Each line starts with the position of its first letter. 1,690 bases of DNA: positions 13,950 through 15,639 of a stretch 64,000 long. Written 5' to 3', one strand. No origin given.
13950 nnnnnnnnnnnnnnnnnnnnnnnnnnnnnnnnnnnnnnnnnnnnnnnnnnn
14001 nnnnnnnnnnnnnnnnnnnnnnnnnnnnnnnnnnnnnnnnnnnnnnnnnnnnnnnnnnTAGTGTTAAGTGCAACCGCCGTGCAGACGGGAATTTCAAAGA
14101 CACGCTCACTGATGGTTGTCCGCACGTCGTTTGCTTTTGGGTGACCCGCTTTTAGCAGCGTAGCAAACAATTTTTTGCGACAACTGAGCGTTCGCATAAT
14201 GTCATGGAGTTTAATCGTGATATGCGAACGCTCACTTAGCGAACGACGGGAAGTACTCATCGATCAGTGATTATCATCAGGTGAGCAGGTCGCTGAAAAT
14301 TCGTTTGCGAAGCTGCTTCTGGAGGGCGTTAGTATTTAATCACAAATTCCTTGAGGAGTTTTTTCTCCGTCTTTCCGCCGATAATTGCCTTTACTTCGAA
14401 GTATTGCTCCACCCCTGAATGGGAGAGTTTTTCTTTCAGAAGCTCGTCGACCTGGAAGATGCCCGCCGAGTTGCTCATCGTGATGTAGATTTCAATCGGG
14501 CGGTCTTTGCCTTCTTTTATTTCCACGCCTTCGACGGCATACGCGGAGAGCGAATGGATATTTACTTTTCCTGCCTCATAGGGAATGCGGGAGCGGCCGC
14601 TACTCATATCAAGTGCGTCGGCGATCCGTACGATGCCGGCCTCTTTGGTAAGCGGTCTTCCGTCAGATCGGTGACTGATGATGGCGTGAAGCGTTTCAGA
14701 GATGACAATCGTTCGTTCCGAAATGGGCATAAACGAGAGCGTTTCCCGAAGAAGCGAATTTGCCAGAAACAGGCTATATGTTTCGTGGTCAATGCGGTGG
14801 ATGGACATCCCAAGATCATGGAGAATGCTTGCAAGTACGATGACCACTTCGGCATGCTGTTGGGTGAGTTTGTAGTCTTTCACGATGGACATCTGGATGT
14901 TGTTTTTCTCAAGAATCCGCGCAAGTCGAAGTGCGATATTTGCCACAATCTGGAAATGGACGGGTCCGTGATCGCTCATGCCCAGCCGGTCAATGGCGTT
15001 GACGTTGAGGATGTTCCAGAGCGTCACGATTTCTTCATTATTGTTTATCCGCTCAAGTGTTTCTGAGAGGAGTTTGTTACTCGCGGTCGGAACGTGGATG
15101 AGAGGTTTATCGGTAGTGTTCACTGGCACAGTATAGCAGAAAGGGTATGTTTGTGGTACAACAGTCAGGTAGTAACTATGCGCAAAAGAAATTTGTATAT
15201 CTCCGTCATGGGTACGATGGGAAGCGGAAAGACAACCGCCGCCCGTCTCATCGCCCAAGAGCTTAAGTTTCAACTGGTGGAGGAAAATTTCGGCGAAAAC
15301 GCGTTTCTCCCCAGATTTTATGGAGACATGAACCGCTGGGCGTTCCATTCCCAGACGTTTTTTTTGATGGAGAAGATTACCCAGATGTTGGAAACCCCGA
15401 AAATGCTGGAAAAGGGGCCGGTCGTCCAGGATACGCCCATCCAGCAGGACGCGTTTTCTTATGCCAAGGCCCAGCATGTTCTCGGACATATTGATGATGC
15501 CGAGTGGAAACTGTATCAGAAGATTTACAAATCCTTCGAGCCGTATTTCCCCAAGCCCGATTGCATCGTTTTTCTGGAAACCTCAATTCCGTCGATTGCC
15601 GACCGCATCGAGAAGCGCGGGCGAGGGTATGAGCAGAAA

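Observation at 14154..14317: Family B nested-palindromic repeat (4 copies, two full 164-bp and two truncated) with compensatory base changes in its inner stem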

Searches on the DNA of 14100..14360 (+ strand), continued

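Call 94: search_with_rna_model(model_id=R1, source=L002, start=1, end=600, filters=off, max_evalue=10, show_alignments=2)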
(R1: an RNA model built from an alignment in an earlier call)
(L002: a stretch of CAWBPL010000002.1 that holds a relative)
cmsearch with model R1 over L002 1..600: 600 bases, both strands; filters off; matches with E-value up to 10: 13.
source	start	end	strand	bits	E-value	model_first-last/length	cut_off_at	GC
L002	124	246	-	6.5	0.033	1-173/173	no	0.41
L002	256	309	+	5.2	0.08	1-173/173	no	0.2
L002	397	468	-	4.4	0.14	1-173/173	no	0.38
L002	91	140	+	3.7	0.23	1-173/173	no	0.44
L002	198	223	+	2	0.71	1-173/173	no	0.54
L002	417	440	+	0.1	2.7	50-73/173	no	0.21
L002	280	342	-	-0.1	3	1-173/173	no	0.25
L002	487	524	-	-0.2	3.2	1-173/173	no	0.47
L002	312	343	+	-0.3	3.5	100-131/173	no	0.28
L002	473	524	+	-0.5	3.9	1-173/173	no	0.48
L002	559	585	-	-0.6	4.4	1-173/173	no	0.63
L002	42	58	-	-1.2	6.3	1-173/173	no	0.53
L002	557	589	+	-1.3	6.7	1-173/173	no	0.55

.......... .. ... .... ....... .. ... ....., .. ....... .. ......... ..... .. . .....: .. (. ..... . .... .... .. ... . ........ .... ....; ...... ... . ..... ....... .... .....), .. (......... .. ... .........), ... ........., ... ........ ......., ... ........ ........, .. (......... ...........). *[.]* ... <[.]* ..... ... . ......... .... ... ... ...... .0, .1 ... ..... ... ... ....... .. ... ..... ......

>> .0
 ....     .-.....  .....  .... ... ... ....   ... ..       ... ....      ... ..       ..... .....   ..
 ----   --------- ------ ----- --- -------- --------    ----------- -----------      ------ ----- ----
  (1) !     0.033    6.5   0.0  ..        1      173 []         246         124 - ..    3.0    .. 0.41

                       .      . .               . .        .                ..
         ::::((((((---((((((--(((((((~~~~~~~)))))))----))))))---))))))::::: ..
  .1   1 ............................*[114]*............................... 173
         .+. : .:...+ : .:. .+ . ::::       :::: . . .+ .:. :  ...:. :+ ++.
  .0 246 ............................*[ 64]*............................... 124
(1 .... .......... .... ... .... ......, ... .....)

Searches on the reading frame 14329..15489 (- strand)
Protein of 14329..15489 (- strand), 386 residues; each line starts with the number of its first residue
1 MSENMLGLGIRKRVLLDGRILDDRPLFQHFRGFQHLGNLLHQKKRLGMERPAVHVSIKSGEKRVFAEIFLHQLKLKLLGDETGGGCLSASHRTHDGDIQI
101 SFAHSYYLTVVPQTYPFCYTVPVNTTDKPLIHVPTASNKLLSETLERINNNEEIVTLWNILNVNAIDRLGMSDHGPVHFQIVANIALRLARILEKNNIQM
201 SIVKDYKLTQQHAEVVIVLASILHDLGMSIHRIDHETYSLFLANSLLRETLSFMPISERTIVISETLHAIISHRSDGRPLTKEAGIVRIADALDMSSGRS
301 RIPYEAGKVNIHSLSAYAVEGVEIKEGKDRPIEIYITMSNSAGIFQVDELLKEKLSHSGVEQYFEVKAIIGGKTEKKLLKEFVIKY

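Call 18: search_protein_families(library=pfam, proteins=[window:14329-15489:-])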
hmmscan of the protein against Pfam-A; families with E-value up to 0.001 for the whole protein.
window:14329-15489:- (386 aa): 1 family
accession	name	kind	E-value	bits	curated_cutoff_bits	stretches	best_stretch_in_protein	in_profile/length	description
PF01966.28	HD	-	2.9e-08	34.4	22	1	178-295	4-115/116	HD domain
